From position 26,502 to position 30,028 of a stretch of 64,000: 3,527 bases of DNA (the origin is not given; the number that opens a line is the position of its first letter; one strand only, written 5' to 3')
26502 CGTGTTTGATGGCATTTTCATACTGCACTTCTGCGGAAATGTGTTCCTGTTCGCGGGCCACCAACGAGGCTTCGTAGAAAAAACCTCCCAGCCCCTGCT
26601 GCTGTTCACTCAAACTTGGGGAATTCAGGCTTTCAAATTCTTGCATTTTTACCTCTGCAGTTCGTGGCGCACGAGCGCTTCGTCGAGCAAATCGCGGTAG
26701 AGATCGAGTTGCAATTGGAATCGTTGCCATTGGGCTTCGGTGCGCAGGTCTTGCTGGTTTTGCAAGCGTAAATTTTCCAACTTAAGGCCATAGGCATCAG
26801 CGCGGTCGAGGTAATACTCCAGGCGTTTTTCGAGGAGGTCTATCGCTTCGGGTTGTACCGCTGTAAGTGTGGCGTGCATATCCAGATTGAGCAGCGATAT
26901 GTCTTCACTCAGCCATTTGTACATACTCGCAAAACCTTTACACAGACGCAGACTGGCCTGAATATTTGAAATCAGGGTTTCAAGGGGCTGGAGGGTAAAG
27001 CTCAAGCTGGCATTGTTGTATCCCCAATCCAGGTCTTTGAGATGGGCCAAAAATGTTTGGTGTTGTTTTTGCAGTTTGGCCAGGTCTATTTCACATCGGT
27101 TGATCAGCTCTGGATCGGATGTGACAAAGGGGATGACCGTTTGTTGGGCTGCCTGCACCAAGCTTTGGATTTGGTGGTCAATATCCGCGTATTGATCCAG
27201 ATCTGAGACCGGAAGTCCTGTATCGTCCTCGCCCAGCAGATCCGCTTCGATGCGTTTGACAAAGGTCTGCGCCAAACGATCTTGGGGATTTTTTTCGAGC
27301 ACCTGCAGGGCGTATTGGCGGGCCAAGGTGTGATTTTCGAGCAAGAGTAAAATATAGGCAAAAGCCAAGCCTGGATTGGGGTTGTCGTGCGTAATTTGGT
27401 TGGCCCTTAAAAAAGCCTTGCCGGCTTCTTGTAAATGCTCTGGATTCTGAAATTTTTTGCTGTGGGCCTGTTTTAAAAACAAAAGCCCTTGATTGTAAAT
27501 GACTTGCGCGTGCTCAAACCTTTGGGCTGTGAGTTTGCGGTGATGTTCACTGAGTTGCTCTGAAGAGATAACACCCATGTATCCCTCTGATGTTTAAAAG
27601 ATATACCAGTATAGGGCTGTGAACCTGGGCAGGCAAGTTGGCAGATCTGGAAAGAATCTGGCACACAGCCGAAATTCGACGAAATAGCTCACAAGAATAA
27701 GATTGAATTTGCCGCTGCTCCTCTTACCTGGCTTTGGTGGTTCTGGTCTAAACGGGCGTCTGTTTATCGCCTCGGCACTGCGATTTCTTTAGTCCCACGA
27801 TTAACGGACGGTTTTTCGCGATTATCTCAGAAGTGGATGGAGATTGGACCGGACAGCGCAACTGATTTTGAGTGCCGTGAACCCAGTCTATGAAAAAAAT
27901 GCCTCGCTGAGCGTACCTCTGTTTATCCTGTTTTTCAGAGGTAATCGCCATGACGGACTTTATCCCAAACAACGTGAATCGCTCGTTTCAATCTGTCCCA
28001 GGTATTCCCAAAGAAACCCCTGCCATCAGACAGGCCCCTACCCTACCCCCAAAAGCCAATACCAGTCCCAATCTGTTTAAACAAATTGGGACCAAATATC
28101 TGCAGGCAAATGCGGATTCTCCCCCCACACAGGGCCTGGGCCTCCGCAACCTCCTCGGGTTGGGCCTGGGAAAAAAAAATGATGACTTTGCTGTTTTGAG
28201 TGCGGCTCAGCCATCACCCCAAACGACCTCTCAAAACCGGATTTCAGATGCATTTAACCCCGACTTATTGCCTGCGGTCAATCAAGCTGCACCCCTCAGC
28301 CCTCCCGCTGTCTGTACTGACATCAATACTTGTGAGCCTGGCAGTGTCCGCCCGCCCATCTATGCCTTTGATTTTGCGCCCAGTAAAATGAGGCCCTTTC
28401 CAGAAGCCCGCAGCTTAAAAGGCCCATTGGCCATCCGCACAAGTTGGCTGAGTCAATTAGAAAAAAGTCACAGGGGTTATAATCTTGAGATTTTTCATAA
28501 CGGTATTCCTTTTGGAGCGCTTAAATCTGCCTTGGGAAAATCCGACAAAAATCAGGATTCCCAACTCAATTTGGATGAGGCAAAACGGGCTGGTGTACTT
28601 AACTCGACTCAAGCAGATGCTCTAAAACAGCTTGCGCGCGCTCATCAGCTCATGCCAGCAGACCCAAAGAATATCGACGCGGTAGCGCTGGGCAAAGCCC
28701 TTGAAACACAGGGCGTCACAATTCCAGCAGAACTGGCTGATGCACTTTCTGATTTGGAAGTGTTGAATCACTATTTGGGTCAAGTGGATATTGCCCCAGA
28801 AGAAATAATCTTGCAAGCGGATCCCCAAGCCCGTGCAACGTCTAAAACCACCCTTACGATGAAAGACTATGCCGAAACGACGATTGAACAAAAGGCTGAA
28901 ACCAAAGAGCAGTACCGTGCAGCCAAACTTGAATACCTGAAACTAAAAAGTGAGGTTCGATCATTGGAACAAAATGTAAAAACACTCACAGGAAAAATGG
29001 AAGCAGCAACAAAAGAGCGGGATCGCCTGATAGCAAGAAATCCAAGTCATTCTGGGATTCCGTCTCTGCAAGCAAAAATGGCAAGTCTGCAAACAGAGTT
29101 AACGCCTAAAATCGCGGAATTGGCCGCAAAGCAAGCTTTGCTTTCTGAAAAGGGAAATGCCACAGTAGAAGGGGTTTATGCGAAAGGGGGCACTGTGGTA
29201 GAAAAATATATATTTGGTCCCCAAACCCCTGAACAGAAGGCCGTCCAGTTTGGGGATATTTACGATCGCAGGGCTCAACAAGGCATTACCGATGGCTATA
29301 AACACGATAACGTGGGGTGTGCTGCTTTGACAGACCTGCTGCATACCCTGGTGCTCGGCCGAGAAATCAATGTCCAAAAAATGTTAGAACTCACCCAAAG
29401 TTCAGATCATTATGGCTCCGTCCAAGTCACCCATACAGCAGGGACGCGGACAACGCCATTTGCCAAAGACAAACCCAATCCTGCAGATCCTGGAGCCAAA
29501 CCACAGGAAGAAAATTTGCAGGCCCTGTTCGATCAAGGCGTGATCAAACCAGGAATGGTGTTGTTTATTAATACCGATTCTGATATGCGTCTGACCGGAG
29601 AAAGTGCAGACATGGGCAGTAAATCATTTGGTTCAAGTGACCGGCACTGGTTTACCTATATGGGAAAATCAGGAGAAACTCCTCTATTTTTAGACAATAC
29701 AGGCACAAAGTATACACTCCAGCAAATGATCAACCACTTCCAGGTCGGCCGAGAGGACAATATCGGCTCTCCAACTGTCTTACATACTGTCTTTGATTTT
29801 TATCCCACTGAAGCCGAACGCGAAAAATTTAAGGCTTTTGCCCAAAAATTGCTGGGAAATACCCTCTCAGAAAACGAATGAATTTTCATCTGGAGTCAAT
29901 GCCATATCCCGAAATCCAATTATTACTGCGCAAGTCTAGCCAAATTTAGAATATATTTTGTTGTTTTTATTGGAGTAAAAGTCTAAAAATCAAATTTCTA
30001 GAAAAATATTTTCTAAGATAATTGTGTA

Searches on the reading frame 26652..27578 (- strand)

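Call 21: search_protein_families(library=pfam, proteins=[window:26652-27578:-], max_evalue=0.001)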
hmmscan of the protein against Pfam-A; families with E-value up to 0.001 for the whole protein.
window:26652-27578:- (309 aa): 0 families

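Call 59: search_protein_families(library=ncbifam, proteins=[window:26652-27578:-], max_evalue=1)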
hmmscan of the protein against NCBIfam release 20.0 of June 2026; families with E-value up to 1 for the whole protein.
window:26652-27578:- (309 aa): 2 families
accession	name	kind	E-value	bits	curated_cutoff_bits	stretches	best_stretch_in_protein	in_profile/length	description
TIGR02552.1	LcrH_SycD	equivalog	0.0053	16.5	104.8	1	44-112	63-131/136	SycD/LcrH family type III secretion system chaperone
NF047791.1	RNaseRnm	equivalog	0.056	12.7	375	1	196-275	44-119/275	RNase RNM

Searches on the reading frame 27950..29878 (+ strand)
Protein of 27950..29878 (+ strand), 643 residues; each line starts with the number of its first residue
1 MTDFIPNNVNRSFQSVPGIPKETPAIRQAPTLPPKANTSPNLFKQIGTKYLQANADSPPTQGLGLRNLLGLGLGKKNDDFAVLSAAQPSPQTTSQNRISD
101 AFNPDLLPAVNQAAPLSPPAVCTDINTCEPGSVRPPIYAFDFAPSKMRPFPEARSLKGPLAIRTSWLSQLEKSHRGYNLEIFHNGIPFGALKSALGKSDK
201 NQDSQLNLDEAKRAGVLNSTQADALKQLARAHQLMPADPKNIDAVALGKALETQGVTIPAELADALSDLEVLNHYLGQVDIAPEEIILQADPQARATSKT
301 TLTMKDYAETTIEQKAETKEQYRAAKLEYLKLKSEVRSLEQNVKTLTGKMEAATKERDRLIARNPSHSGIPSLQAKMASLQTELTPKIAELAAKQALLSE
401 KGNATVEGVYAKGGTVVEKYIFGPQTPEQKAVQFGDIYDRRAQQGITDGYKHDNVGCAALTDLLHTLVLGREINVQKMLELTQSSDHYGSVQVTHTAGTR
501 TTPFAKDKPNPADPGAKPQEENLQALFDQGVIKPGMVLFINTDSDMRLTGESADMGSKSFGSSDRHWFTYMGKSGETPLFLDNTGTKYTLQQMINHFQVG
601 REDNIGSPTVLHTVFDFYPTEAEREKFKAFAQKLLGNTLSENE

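Call 21: search_protein_families(library=pfam, proteins=[window:27950-29878:+], max_evalue=0.001)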
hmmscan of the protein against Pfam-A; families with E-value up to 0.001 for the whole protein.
window:27950-29878:+ (643 aa): 0 families

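Call 59: search_protein_families(library=ncbifam, proteins=[window:27950-29878:+], max_evalue=1)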
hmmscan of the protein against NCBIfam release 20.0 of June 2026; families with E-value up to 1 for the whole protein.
window:27950-29878:+ (643 aa): 5 families
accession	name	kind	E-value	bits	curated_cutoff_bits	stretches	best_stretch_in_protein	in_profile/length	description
TIGR02132.1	phaR_Bmeg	equivalog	0.0062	16.5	148.4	1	270-390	57-179/189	polyhydroxyalkanoic acid synthase subunit PhaR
NF045487.1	ASRP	equivalog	0.013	14.1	300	1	306-398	121-213/593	archaea-specific SMC-related protein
NF045840.1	SHxHSH_motif_LP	equivalog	0.033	13.3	225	1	300-352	56-109/331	HxHSH motif-containing lipoprotein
NF033930.1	pneumo_PspA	exception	0.5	9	850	1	294-399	166-267/659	pneumococcal surface protein A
TIGR04197.1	T7SS_SACOL2603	subfamily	0.56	10.8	26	0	288-325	22-59/85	TIGR04197 family type VII secretion effector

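Call 60: search_solved_structures(query=window:27950-29878:+, max_evalue=1)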
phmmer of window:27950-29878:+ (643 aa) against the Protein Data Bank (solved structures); distinct sequences matched with E-value up to 1: 3.
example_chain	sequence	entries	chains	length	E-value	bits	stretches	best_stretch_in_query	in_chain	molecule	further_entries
6d00_1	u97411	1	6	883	0.077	14.8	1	288-392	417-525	Calcarisporiella thermophila Hsp104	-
6azy_A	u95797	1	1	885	0.088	14.7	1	288-392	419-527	Heat shock protein Hsp104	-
3ni0_A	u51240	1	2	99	0.31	12.8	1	274-342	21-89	Bone marrow stromal antigen 2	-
